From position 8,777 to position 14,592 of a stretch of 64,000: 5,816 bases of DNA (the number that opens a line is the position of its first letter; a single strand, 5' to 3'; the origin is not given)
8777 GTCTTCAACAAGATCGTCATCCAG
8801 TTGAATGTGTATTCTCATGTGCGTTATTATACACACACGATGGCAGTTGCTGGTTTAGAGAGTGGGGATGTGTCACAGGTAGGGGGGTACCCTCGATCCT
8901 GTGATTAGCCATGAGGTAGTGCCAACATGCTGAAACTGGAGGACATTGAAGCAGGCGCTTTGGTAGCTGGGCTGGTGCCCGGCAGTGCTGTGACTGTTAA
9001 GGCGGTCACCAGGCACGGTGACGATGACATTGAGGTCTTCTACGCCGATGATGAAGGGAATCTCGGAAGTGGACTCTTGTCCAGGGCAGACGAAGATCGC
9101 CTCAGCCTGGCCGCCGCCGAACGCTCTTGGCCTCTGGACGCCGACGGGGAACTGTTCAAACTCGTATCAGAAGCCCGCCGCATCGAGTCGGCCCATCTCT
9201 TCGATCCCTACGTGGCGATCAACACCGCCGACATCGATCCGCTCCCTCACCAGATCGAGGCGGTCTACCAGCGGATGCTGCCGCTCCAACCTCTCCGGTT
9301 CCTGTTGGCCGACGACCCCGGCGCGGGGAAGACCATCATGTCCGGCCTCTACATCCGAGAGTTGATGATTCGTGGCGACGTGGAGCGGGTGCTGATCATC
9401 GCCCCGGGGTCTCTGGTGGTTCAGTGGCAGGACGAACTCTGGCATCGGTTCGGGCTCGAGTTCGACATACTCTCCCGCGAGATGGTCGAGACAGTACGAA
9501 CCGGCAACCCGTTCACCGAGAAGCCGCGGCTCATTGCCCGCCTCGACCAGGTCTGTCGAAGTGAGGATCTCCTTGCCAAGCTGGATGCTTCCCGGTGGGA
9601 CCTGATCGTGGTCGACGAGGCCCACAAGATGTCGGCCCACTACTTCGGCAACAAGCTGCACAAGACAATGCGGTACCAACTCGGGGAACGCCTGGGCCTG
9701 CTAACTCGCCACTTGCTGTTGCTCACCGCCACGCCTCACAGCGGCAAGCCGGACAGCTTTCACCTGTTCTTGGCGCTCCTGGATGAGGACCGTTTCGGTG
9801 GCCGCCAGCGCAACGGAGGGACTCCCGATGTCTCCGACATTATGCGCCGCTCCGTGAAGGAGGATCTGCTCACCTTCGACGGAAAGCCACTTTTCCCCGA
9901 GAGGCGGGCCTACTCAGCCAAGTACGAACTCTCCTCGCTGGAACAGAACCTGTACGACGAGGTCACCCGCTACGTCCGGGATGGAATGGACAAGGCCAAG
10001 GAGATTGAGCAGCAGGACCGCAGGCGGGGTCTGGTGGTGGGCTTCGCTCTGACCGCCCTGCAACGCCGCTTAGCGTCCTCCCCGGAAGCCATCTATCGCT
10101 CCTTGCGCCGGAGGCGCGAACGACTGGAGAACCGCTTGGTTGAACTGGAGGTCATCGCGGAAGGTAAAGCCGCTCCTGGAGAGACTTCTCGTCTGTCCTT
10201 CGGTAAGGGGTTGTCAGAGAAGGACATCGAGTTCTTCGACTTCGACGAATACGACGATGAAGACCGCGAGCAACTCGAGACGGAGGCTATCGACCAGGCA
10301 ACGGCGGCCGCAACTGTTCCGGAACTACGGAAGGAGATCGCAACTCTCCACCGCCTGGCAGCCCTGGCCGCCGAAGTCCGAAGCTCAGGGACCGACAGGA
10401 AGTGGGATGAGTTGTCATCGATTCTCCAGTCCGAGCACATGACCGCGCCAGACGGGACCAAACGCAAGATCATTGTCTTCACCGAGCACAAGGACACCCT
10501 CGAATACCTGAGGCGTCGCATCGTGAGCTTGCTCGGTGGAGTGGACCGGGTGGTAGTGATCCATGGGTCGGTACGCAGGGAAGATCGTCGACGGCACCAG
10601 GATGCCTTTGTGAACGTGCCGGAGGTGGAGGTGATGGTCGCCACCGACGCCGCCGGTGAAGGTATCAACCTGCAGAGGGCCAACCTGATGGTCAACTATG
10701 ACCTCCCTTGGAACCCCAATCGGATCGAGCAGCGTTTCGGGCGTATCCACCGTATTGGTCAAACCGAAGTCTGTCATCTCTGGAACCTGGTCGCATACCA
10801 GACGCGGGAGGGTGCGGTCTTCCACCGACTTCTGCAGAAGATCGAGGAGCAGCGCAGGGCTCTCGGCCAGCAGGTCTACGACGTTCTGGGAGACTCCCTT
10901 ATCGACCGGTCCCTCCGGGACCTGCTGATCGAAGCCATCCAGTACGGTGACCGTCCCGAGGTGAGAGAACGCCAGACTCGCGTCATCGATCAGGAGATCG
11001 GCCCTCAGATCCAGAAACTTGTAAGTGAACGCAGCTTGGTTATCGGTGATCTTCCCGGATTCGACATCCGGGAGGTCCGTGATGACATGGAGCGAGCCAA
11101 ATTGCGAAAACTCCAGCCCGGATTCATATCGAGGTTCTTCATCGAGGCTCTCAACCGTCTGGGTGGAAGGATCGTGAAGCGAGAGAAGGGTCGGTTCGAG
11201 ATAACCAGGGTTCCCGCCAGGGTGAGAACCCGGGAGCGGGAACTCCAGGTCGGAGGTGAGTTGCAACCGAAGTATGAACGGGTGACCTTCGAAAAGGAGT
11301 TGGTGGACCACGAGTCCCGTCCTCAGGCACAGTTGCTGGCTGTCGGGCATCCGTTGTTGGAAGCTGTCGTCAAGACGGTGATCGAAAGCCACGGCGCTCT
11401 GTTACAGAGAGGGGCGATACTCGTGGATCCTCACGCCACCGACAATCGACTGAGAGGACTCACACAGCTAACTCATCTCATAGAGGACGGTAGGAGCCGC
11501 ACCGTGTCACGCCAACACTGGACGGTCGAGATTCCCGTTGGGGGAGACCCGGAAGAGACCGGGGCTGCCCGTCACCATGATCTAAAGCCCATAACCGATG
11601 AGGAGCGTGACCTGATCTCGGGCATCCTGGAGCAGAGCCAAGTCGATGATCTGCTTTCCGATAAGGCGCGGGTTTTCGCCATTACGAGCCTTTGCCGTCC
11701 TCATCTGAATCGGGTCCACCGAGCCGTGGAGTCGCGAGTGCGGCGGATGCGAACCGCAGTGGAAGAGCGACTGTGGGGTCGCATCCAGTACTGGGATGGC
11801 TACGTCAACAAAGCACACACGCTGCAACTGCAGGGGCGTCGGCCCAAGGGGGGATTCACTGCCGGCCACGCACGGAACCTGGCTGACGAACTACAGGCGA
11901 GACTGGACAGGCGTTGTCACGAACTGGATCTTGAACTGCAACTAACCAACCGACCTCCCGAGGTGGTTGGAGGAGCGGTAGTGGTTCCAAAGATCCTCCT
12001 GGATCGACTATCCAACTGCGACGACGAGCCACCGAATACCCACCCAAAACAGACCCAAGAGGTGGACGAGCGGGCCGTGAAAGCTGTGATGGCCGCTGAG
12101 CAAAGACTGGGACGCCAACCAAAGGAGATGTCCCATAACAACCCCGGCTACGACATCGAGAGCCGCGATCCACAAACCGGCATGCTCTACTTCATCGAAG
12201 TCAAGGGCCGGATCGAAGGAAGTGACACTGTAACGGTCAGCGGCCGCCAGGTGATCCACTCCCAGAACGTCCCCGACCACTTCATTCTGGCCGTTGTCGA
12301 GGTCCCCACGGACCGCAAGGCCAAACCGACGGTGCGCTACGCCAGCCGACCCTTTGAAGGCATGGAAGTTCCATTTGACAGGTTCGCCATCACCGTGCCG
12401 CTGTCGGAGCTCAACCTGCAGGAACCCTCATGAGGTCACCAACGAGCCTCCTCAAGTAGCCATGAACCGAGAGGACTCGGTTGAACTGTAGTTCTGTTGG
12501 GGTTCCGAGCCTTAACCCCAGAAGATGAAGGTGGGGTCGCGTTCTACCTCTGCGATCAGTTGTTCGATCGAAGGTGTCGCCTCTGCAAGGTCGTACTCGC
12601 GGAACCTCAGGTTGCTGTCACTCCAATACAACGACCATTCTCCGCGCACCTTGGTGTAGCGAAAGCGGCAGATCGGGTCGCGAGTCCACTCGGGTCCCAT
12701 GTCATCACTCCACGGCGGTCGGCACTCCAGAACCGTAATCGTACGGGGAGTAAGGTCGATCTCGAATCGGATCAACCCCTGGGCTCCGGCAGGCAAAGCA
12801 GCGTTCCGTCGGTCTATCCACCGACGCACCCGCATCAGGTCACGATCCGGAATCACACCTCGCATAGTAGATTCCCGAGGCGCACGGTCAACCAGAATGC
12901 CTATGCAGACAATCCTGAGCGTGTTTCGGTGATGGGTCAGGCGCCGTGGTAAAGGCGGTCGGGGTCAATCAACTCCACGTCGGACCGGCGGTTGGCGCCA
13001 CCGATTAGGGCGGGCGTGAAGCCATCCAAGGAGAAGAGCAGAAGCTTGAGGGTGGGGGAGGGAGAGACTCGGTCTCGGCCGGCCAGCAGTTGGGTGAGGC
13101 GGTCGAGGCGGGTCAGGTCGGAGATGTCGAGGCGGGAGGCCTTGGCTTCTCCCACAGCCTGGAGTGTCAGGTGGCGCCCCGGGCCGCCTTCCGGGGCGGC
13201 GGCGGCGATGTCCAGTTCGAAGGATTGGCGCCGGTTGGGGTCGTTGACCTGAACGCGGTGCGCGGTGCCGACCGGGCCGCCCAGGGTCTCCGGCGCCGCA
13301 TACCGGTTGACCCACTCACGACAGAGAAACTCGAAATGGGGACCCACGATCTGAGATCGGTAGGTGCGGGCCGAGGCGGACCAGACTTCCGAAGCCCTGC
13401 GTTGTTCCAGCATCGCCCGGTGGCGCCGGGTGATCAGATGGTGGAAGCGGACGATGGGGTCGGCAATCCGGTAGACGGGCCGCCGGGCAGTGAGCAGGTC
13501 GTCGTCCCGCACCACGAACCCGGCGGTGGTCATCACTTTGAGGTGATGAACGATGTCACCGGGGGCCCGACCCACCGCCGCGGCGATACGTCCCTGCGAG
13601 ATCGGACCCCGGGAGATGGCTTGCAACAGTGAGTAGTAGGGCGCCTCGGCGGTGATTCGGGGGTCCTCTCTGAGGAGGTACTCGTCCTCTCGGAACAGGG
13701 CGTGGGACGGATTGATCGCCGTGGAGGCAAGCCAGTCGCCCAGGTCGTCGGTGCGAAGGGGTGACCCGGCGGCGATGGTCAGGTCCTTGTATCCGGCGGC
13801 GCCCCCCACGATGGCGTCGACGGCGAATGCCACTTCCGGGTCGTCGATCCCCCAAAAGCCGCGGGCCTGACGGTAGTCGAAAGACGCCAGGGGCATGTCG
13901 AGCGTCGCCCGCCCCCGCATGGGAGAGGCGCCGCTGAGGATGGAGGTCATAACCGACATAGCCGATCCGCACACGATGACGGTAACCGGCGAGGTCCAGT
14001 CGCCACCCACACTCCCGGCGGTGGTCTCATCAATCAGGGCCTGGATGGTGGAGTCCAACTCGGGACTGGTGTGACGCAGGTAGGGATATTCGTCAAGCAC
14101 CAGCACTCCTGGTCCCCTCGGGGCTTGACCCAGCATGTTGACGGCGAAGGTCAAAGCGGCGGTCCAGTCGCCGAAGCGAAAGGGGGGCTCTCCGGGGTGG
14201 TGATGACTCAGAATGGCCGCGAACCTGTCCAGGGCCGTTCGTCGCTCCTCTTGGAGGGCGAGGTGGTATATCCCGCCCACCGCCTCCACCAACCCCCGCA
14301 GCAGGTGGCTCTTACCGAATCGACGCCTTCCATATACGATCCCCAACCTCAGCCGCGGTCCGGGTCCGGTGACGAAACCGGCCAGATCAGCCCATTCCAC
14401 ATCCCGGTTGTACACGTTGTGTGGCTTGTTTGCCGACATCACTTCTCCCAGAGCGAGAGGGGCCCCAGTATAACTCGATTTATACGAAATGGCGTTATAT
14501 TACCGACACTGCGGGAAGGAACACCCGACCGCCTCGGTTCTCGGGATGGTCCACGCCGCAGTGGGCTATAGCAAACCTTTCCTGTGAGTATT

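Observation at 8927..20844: Split, non-canonical methylation-associated defence module: SNF2-DUF3883 helicase-nuclease + DUF1156 methyltransferase + HEPN-DUF499 ATPase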

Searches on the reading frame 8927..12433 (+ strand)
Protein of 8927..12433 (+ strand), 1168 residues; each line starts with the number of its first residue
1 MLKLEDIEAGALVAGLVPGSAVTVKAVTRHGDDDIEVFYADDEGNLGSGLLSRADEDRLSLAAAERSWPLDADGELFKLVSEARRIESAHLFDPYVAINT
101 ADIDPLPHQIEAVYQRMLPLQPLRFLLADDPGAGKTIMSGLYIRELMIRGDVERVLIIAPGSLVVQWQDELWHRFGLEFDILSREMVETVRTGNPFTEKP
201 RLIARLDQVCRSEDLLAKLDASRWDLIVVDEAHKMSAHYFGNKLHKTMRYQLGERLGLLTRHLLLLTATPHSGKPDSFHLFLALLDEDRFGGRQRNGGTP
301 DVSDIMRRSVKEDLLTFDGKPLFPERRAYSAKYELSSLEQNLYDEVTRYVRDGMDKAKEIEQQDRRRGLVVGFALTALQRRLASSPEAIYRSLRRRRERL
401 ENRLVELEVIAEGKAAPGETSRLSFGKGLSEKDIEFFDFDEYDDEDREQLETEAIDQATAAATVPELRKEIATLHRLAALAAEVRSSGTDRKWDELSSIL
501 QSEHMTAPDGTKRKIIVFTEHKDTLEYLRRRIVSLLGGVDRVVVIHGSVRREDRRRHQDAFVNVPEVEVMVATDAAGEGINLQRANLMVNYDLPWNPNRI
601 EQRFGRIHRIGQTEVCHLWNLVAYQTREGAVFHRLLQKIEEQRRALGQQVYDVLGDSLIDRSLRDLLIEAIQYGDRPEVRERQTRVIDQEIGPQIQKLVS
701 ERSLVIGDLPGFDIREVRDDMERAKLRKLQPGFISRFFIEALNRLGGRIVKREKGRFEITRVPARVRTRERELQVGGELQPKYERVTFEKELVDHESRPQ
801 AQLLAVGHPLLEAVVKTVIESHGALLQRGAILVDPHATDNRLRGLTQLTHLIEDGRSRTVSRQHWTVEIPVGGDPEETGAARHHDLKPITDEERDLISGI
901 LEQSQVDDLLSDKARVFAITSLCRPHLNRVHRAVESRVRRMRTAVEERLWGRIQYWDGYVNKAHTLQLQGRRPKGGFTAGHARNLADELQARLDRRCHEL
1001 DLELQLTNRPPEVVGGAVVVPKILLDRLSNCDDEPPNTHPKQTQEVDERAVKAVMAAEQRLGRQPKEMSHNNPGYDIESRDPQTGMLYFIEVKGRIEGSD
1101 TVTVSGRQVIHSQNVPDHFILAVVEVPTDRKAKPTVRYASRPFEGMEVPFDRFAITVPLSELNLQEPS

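Call 3: search_protein_families(library=pfam, proteins=[window:8927-12433:+], max_evalue=0.01)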
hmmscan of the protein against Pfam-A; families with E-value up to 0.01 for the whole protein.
window:8927-12433:+ (1168 aa): 5 families
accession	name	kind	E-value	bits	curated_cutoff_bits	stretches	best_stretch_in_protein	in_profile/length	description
PF00271.37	Helicase_C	-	2.3e-22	79.7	23.5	1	510-611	13-110/110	Helicase conserved C-terminal domain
PF13020.12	NOV_C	-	6.7e-17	61.8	22.1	1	1048-1131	3-86/91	Protein NO VEIN, C-terminal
PF00176.29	SNF2-rel_dom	-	1.7e-14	54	24.9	1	125-293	20-186/290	SNF2-related domain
PF04851.21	ResIII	-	5e-11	43.2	22.5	1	103-271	2-163/164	Type III restriction enzyme, res subunit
PF00270.35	DEAD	-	2.8e-08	34.1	26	1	125-271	17-161/167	DEAD/DEAH box helicase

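Call 4: search_protein_families(library=padloc, proteins=[window:8927-12433:+], max_evalue=0.01)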
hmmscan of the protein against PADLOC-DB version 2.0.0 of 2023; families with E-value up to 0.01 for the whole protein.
window:8927-12433:+ (1168 aa): 60 families (the best 25 are shown)
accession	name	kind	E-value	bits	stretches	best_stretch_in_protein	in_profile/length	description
PDLC00659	HmaA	-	0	1366.4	1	1-1159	1-1162/1176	SNF2 helicase / DEAD-box helicase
PDLC02620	DrmD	-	1.5e-127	425.1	1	97-811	92-775/1060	DrmD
PDLC02621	DrmD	-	2.2e-102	342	1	109-950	126-943/1040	DrmD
PDLC02500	BrxHI|BrxHII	-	7.9e-98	327.1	1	76-749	62-704/933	BrxHI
PDLC02504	BrxHI|BrxHII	-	2.2e-85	285.4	1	75-796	80-757/971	BrxHII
PDLC02572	DrmA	-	4.4e-74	248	1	96-699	117-716/1043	DrmA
PDLC02632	DrmD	-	1.9e-72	242.7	1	119-623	137-638/662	DrmD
PDLC02633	DrmD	-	1.3e-53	180.2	1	116-613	136-631/839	DrmD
PDLC02634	DrmD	-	3.1e-52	175.5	1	96-816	83-774/900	DrmD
PDLC02624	DrmD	-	7.6e-51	171.4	1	143-647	2-510/652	DrmD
PDLC02619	DrmD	-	2.1e-50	169.7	1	93-625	21-548/872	DrmD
PDLC02623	DrmD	-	1.3e-48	163.6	2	326-668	401-678/1040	DrmD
PDLC02840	DpdE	-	2.3e-40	136.7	2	101-289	156-321/1091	DpdE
PDLC02843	DpdE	-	2.4e-37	126.4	2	97-296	151-323/1091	DpdE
PDLC02622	DrmD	-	4.2e-34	116.1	1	96-352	121-381/422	DrmD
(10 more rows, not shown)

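Call 5: search_protein_families(library=ncbifam, proteins=[window:8927-12433:+], max_evalue=0.01)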
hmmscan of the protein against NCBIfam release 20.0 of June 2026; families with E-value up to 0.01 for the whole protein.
window:8927-12433:+ (1168 aa): 28 families (the best 25 are shown)
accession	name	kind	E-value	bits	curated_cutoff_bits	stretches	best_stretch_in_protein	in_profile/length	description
NF038317.1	DISARM_DrmD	equivalog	1.6e-114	384.3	610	1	108-952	111-930/1021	DISARM system SNF2-like helicase DrmD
NF041062.1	DpdE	equivalog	4.5e-54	183.8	500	1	97-625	146-657/1048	protein DpdE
NF042964.1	phospholipD_antiphage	equivalog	5.6e-53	180.5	1100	2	346-664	570-843/895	phospholipase D-like domain-containing anti-phage protein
NF003426.0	PRK04914.1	equivalog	4.5e-51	174.1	576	2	75-290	124-336/959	RNA polymerase-associated protein RapA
NF038318.1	DISARM_DrmD_b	equivalog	7.2e-51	173.3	950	2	93-531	18-429/868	DISARM system SNF2-like helicase DrmD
NF053675.1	pilus_reg_Snf2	equivalog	7.2e-19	67.4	1100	2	512-652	877-1009/1029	pilus expression-regulating Snf2 family helicase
NF058637.1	helic_SCO1167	equivalog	1.3e-16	59.8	1200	2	514-638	781-902/932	SCO1167/SCO6262 family helicase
NF041790.1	anti-phage_ZorD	equivalog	4.4e-16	58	1500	1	474-617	881-1031/1035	type I Zorya anti-phage system protein ZorD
NF010337.0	PRK13766.1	equivalog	7.6e-12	44.2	610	1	469-640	325-495/781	Hef nuclease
NF008744.0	PRK11776.1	equivalog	8.5e-09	34.5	524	1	515-616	245-342/460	ATP-dependent RNA helicase DbpA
NF002340.1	PRK01297.1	equivalog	9.5e-09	34.5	564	1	512-615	249-348/372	ATP-dependent RNA helicase RhlB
NF008394.0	PRK11192.1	equivalog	1.7e-08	33.7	507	1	512-612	247-343/441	ATP-dependent RNA helicase SrmB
NF053711.1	RNA_heli_RhlE1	exception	2.3e-08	33.2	750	1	513-613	245-341/434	RNA helicase RhlE1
NF053631.1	RNA_helic_CshA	equivalog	2.8e-08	33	646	1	515-616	240-337/434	degradosome RNA helicase CshA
NF053636.1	DDHlcsCsdAPsy1082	equivalog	5.9e-08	31.7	890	1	514-616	245-343/512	DEAD/DEAH box helicase CsdA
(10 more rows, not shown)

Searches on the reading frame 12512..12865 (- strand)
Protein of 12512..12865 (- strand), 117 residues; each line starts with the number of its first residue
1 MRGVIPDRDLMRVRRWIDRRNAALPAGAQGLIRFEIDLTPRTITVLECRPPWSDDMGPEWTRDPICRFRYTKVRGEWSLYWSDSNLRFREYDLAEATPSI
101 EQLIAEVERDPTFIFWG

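Call 3: search_protein_families(library=pfam, proteins=[window:12512-12865:-], max_evalue=0.01)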
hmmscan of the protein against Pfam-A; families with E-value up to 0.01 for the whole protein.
window:12512-12865:- (117 aa): 1 family
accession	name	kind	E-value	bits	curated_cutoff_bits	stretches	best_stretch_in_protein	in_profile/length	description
PF11225.14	DUF3024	-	2.2e-22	79.8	24.9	1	9-117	10-112/112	Domain of unknown function (DUF3024)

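Call 4: search_protein_families(library=padloc, proteins=[window:12512-12865:-], max_evalue=0.01)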
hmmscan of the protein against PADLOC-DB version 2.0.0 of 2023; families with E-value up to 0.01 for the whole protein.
window:12512-12865:- (117 aa): 1 family
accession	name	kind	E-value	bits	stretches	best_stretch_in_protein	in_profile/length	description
PDLC05018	PDC-S43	-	2.9e-16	57.6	1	32-117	32-115/115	-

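Call 5: search_protein_families(library=ncbifam, proteins=[window:12512-12865:-], max_evalue=0.01)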
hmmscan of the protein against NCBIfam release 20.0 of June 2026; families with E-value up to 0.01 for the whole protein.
window:12512-12865:- (117 aa): 0 families

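Call 83: search_solved_structures(query=window:12512-12865:-, max_evalue=0.1)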
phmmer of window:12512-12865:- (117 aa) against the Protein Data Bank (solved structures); distinct sequences matched with E-value up to 0.1: 0.

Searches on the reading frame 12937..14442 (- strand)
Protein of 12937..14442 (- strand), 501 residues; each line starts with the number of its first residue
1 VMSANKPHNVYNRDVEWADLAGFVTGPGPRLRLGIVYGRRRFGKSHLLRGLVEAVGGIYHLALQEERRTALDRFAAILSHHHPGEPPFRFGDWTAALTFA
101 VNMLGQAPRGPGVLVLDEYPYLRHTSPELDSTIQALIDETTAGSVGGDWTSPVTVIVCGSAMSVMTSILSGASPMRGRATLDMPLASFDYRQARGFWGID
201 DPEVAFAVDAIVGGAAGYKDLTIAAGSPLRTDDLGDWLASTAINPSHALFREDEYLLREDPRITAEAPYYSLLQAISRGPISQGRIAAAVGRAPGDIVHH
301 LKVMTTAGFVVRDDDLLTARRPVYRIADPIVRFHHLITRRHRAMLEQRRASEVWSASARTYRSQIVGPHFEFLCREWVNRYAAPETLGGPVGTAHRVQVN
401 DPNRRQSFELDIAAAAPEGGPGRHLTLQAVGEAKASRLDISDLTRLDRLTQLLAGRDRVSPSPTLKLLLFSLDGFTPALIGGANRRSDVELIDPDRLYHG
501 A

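Call 3: search_protein_families(library=pfam, proteins=[window:12937-14442:-], max_evalue=0.01)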
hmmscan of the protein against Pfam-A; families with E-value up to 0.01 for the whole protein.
window:12937-14442:- (501 aa): 2 families
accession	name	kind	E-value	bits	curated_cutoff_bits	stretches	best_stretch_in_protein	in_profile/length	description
PF01637.24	ATPase_2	-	1e-06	29.2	33.2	1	35-196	24-190/225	ATPase domain predominantly from Archaea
PF12840.13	HTH_20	-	0.0095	16.3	27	0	271-311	8-49/51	Helix-turn-helix domain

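Call 4: search_protein_families(library=padloc, proteins=[window:12937-14442:-], max_evalue=0.01)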
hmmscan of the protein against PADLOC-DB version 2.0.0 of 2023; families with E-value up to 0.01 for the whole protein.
window:12937-14442:- (501 aa): 2 families
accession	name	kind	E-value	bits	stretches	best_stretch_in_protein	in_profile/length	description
PDLC04984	PDC-S27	-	1e-15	55.6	1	33-196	25-184/474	-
PDLC04985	PDC-S27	-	5.5e-07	26.8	1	9-191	5-178/484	-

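Call 5: search_protein_families(library=ncbifam, proteins=[window:12937-14442:-], max_evalue=0.01)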
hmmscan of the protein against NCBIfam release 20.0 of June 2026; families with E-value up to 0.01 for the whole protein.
window:12937-14442:- (501 aa): 1 family
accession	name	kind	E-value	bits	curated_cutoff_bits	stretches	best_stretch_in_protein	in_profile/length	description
NF033788.1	HTH_metalloreg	subfamily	0.00025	20.8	55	1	271-331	15-73/77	metalloregulator ArsR/SmtB family transcription factor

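Call 82: search_solved_structures(query=window:12937-14442:-, max_evalue=0.01)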
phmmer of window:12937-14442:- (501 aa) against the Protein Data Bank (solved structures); distinct sequences matched with E-value up to 0.01: 0.
